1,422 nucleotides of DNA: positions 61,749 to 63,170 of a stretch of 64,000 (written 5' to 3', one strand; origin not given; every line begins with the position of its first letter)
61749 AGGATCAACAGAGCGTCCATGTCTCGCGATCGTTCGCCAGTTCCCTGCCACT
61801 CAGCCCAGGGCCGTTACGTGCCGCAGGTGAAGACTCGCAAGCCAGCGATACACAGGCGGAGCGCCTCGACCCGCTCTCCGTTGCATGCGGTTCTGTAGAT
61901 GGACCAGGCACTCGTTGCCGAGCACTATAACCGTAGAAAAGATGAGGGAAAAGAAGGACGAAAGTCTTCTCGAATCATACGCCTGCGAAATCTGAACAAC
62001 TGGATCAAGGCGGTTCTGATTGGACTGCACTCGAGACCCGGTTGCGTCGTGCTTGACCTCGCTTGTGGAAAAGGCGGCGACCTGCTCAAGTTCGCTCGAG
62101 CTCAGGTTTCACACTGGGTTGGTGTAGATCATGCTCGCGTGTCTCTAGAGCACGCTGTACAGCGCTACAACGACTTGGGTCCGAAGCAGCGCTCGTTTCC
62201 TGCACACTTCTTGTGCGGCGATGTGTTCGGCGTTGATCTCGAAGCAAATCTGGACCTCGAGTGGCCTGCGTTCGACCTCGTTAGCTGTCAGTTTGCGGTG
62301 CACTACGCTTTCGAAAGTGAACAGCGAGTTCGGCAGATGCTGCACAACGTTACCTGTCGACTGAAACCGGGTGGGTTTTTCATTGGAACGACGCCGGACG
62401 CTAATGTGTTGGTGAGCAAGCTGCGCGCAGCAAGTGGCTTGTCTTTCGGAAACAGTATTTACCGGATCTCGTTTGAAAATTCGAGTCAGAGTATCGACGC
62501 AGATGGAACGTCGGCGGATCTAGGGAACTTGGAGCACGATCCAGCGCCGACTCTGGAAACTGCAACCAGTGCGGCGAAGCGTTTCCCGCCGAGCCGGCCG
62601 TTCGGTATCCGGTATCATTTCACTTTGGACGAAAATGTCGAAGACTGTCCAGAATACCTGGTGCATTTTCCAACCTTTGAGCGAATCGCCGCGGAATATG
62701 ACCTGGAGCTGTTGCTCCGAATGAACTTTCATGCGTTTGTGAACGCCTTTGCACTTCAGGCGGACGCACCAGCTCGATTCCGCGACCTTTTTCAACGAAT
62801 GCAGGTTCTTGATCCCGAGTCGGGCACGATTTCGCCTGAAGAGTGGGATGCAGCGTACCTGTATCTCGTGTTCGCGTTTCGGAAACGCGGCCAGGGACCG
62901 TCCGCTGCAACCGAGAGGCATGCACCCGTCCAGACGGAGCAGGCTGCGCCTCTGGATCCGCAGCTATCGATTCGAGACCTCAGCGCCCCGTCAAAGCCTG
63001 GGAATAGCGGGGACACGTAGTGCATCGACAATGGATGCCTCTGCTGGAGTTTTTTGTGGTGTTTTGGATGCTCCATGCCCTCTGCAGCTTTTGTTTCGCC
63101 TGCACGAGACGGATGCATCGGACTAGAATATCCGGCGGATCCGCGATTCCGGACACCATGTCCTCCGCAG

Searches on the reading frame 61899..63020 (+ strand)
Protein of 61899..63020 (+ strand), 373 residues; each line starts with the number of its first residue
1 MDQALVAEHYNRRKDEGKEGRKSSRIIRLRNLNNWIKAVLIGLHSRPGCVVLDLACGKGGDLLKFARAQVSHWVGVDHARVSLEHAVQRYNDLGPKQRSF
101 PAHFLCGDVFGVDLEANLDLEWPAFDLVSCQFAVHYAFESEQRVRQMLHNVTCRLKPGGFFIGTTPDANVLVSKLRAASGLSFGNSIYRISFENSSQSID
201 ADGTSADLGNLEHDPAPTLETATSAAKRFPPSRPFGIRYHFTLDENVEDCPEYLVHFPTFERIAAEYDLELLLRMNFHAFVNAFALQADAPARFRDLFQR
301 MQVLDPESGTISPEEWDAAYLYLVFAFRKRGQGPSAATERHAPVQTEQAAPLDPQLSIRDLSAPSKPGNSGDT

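Call 53: search_protein_families(library=pfam, proteins=[window:61899-63020:+], max_evalue=0.0001)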
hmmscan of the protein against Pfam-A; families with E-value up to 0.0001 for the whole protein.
window:61899-63020:+ (373 aa): 6 families
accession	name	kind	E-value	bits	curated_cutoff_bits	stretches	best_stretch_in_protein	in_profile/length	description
PF03291.22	mRNA_G-N7_MeTrfase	-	1.1e-95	320.9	26.6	2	3-198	11-216/315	mRNA (guanine-N(7))-methyltransferase domain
PF13649.12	Methyltransf_25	-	1.8e-12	48.2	27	1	51-159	1-97/97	Methyltransferase domain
PF08242.18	Methyltransf_12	-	2.3e-09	38.3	30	1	52-161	1-98/98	Methyltransferase domain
PF13847.12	Methyltransf_31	-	7.6e-09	35.8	27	1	46-167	2-113/145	Methyltransferase domain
PF08241.18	Methyltransf_11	-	4.9e-08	33.9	21.2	1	52-162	1-94/95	Methyltransferase domain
PF13489.12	Methyltransf_23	-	6.2e-05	23.2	27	0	49-172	24-125/164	Methyltransferase domain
